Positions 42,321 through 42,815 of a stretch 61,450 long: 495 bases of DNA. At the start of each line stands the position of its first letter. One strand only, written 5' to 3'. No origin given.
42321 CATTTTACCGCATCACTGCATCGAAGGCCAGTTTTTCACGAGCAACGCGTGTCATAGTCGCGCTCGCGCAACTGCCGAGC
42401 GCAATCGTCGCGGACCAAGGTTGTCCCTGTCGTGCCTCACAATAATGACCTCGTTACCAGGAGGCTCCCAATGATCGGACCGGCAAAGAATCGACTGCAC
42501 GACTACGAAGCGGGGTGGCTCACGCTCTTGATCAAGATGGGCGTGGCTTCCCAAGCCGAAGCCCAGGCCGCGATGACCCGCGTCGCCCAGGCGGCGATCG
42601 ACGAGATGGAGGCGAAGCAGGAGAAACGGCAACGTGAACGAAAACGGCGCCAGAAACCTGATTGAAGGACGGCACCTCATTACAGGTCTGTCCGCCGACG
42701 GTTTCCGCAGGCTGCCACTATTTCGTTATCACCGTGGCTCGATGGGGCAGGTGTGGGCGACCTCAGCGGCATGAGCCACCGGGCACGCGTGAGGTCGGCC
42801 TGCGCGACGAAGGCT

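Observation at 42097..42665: Conserved, highly structured divergent-promoter cassette with a 64-aa gene, driving unrelated cargo on the opposite strand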

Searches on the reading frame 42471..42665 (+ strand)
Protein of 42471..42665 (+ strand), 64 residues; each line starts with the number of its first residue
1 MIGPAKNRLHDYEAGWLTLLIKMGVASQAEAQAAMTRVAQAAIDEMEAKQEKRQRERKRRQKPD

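Call 11: search_protein_families(library=pfam, proteins=[window:42471-42665:+], max_evalue=0.01)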
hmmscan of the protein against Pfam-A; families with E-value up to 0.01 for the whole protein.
window:42471-42665:+ (64 aa): 0 families

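Call 13: find_homologous_proteins(query=window:42471-42665:+, max_evalue=0.01)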
Query window:42471-42665:+ (64 aa): 887 proteins with E <= 0.01 among 887 candidates; the best 120 are listed.
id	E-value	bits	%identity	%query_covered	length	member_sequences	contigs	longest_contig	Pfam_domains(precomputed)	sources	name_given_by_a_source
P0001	6.1e-33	128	100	100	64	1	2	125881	-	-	-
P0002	1.4e-26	108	90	78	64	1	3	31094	-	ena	-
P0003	2.0e-26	108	98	77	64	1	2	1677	-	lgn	-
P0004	6.2e-26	106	96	77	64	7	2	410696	-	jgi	jgi:hypothetical protein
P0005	9.3e-26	106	80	100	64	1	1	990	-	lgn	-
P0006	3.0e-25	104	94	77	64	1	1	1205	-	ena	-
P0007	4.9e-25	103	94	75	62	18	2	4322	-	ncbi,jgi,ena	jgi:hypothetical protein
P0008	6.3e-25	103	78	100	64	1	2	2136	-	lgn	-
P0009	6.5e-25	103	75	100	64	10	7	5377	-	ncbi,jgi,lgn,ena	jgi:hypothetical protein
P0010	7.4e-25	103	88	75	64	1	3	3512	-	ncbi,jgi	jgi:hypothetical protein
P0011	8.5e-25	103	75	100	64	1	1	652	-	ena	-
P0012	2.0e-24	102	90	75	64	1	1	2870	-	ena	-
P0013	3.0e-24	101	85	75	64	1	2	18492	-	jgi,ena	jgi:hypothetical protein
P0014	4.1e-24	101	88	75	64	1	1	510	-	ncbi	-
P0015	4.6e-24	100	78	100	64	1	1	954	-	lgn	-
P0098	3.7e-22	94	72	100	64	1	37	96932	-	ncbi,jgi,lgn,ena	ncbi:MAG: hypothetical protein ACK54F_07705 [Planctomycetia bacterium]|jgi:ABC-type transporter MlaC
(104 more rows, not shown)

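Call 15: find_encoding_contigs(protein=P0098, flank=6000, max_places=10)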
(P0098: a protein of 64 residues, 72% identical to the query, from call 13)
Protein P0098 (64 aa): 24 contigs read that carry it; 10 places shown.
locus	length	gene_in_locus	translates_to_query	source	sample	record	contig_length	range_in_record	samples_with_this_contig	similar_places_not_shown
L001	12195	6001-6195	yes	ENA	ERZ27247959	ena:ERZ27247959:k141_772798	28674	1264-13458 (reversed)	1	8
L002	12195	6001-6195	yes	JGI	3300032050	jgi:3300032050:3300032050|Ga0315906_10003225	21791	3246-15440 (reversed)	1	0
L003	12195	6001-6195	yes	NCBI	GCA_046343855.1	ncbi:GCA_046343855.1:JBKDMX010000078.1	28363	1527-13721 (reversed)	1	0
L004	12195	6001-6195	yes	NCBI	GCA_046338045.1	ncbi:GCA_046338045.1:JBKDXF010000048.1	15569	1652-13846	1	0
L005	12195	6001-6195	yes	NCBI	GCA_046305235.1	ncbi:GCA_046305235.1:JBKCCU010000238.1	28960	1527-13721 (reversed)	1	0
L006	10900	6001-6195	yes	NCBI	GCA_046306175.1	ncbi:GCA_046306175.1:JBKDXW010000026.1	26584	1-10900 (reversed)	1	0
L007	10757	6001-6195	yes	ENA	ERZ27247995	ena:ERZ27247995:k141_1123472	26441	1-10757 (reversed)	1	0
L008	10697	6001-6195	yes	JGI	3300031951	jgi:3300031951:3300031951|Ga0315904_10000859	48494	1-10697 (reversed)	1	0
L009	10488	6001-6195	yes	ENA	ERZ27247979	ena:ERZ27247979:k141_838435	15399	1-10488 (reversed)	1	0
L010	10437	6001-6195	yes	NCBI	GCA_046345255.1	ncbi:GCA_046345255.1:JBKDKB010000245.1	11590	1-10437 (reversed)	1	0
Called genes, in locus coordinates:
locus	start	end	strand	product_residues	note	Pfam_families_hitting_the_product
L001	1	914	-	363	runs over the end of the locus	PF00724:Oxidored_FMN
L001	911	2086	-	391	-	PF00190:Cupin_1, PF05899:Cupin_3 (faint), PF07883:Cupin_2, PF00190:Cupin_1, PF07883:Cupin_2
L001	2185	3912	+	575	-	PF01019:G_glu_transpept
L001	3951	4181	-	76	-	-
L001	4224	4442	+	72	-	PF07866:DUF1653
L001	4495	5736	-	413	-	PF05150:Legionella_OMP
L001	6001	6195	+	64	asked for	-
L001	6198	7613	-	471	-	PF10009:DUF2252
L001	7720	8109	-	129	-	PF01850:PIN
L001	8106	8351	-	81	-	PF02604:PhdYeFM_antitox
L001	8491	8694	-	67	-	-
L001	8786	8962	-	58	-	-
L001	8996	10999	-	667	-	PF04851:ResIII (weak), PF13191:AAA_16 (weak), PF09848:SLFN-g3_helicase, PF13245:AAA_19 (weak), PF13401:AAA_22, PF00717:Peptidase_S24 (faint)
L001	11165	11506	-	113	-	PF12643:MazG-like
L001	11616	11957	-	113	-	-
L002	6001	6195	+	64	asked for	-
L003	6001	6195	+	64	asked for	-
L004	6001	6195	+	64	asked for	-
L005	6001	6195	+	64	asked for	-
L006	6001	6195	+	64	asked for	-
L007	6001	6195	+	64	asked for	-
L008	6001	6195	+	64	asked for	-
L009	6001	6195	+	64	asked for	-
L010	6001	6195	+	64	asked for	-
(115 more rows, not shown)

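Call 18: find_related_loci(query=A3, collection=genome_contigs, flank=6000)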
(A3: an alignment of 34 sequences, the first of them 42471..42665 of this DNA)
Query A3 (64 aa) in genome_contigs; peptide patterns used: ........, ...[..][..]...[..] (x = any residue, [..] = any of these).
294 stretches matched a pattern; 52 encode a relative of the query (tblastn E <= 1e-3); 52 distinct loci.
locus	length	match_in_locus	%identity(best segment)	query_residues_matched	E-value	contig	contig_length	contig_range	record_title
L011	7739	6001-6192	73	1-64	1e-28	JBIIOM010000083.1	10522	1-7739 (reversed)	MAG: Pirellulales bacterium isolate ME2002-10-08pf_3300042317_group1_bin73 Rohwer_bin1721_scaffold_3785_c1, whole genome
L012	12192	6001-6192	73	1-64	3e-28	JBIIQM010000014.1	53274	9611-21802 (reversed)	MAG: Pirellulales bacterium isolate ME2003-07-11_3300042290_group2_bin81 Rohwer_bin1722_scaffold_121_c1, whole genome sh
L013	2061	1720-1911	72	1-64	3e-27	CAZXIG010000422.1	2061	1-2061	MAG TPA_asm: uncultured Candidatus Kuenenia sp. isolate binchicken_co393_25 genome assembly, contig: NODE_51736_length_2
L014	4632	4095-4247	86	1-51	5e-26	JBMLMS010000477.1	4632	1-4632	MAG: Pirellulales bacterium isolate GLSM_20803 NODE_5158_length_4632_cov_6.920690, whole genome shotgun sequence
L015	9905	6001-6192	66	1-64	2e-25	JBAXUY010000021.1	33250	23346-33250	MAG: Planctomycetia bacterium isolate ELA673 MAG673_21, whole genome shotgun sequence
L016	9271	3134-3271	93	1-46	2e-25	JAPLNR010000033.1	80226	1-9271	MAG: Planctomycetia bacterium isolate LacPavin_0818_WC50_MAG_66_15 LacPavin_0818_WC50_scaffold_1042180, whole genome sho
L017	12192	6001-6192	72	1-64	3e-25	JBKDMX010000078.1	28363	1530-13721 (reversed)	MAG: Planctomycetia bacterium isolate samp_2136_metabat2_35 samp_2136_407903, whole genome shotgun sequence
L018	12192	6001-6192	69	1-64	2e-24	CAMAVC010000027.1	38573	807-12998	MAG: Planctomicrobium piriforme isolate GE-03apr19-210 genome assembly, contig: GE-03apr19-C898, whole genome shotgun se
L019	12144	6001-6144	88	1-48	2e-24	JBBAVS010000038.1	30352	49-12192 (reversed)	MAG: Pirellulales bacterium isolate EUL_329 ctg38-EUL_329, whole genome shotgun sequence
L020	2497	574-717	85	1-48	7e-24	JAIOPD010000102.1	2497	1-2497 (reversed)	MAG: Planctomycetia bacterium isolate LakeFargette_0920_ALND_MAG_67_38 LacPavin_0920_ALND_scaffold_363677, whole genome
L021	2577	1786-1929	90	1-48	9e-24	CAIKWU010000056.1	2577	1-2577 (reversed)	MAG: uncultured Planctomycetaceae bacterium isolate Loclat_bin-01959 genome assembly, contig: bin-01959:056/652, whole g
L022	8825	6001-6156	81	1-52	2e-23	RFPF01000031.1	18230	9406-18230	MAG: Planctomycetia bacterium isolate WB4_1_1386 contig_100_30, whole genome shotgun sequence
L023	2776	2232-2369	87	1-46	3e-23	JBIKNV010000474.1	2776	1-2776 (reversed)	MAG: Pirellulales bacterium isolate ME2014-10-11_3300043567_group5_bin50 Rohwer_bin1675_scaffold_41542_c1, whole genome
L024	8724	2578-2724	80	1-49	3e-23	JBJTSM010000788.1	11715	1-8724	MAG: Planctomycetia bacterium isolate samp_4447_metabat2_46 samp_4447_1363132, whole genome shotgun sequence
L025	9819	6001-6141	81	1-47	1e-22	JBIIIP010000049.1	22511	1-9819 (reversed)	MAG: Pirellulales bacterium isolate ME2001-09-10pf_3300042914_group1_bin155 Rohwer_bin1732_scaffold_235_c1, whole genome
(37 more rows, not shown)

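Call 36: search_protein_families(library=pfam, proteins=[L018:4000-4954:-, window:42471-42665:+], max_evalue=1)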
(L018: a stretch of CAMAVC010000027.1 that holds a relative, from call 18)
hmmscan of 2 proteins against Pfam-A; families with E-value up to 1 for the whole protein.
L018:4000-4954:- (318 aa): 2 families
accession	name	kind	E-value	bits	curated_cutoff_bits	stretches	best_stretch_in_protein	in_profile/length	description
PF20208.3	ARPP-1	-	8.5e-49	166.9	27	1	5-287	4-275/297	ARG and Rhodanese-Phosphatase-superfamily-associated Protein domain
PF01442.23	Apolipoprotein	-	0.0056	16.8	90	1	125-198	9-82/190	Apolipoprotein A1/A4/E domain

window:42471-42665:+ (64 aa): 1 family
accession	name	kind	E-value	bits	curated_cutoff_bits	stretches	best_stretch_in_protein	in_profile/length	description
PF22505.1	RNase_J_b_CASP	-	0.1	12.8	27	1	24-51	75-102/126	Ribonuclease J, beta-CASP domain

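Call 49: find_encoding_contigs(protein=window:42471-42665:+, flank=10000, max_places=3)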
Protein window:42471-42665:+ (64 aa): 3 contigs read that carry it; 3 places shown.
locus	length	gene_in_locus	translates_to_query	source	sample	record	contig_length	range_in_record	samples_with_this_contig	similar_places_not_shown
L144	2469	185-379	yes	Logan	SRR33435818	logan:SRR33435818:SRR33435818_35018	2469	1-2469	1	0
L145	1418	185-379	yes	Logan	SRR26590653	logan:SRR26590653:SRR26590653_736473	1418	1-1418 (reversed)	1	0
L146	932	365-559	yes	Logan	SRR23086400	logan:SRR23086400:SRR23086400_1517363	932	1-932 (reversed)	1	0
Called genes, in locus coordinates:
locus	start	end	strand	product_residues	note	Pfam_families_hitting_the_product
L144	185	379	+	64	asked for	-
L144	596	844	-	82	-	PF04226:Transgly_assoc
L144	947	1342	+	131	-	-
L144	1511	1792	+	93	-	PF01527:HTH_Tnp_1, PF13384:HTH_23 (weak), PF13518:HTH_28 (weak)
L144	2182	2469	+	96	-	?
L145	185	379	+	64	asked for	-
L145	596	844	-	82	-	PF04226:Transgly_assoc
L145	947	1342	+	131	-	-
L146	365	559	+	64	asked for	-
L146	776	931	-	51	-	?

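Call 52: find_related_loci(query=A3, collection=viral_contigs, flank=5000)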
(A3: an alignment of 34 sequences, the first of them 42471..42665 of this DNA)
Query A3 (64 aa) in viral_contigs; peptide patterns used: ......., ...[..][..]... (x = any residue, [..] = any of these).
91 stretches matched a pattern; 16 encode a relative of the query (tblastn E <= 1e-3); 16 distinct loci.
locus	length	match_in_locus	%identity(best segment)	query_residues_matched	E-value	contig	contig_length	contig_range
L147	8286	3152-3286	62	7-51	2e-16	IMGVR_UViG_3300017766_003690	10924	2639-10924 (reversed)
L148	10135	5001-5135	62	7-51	2e-16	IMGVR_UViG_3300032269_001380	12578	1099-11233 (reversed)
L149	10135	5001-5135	64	7-51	2e-16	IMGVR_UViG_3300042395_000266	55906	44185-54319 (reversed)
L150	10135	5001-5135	62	7-51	2e-16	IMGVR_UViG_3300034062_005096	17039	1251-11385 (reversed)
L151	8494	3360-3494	62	7-51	2e-16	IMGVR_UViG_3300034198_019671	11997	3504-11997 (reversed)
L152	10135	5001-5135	62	7-51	3e-16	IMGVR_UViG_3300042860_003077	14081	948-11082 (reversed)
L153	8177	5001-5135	62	7-51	3e-16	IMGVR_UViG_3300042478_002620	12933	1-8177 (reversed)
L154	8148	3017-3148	64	7-50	4e-16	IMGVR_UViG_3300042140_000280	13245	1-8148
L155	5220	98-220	68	6-46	1e-15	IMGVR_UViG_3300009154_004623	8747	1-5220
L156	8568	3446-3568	68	6-46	1e-15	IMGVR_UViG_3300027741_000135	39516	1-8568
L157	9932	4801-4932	61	6-49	3e-15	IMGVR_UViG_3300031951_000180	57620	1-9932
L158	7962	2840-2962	66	6-46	3e-15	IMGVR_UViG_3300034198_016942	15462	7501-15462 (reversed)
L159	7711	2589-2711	66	6-46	3e-15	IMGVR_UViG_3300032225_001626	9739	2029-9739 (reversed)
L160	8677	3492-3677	53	7-64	4e-15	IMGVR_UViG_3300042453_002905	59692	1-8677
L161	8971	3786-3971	52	7-64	1e-14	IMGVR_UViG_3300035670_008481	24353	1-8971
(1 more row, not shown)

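Call 57: search_protein_families(library=phrogs, proteins=[window:42471-42665:+], max_evalue=0.1)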
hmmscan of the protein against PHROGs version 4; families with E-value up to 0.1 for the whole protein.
window:42471-42665:+ (64 aa): 0 families

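Call 58: search_protein_families(library=padloc, proteins=[window:42471-42665:+, L018:4000-4954:-], max_evalue=0.01)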
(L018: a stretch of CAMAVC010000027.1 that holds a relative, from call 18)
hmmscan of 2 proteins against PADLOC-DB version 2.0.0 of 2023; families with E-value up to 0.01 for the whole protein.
window:42471-42665:+ (64 aa): 0 families

L018:4000-4954:- (318 aa): 0 families

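Call 60: predict_structure(alignment_id=A3)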
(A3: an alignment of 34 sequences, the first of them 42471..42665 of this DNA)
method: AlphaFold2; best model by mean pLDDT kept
length: 64 residues; sequences in the alignment: 34
mean_pLDDT: 75.5   pTM: 0.45
mean pLDDT of the five models: 75.5, 72.6, 70.0, 67.1, 66.7
residues with pLDDT >= 90: 1; 70-90: 46; 50-70: 13; < 50: 4
segments of 3 or more residues with pLDDT < 50: 1-4
pLDDT, mean of each block of 10 residues (from residue 1): 51 73 80 83 88 83 64
secondary structure, 60 per line:
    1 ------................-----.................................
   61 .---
elements in order: H7-22 H28-61
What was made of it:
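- The 64-aa model has no helix-turn-helix (call 60) and no Pfam, PHROG or PADLOC family (calls 11, 57, 58).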

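Call 63: fold_search(model_id=the predicted structure, library=pdb)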
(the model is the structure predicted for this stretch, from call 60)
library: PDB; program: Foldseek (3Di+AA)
matches with E <= 10: 0; with E <= 0.001: 0
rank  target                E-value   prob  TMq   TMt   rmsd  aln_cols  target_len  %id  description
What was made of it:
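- On Divergent promoter/operator cassette with a small DNA-binding regulator: The AF2 model is a two-helix hairpin and Foldseek found 0 PDB hits (calls 60, 63).
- Tried and rejected: 0 hits (call 63).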
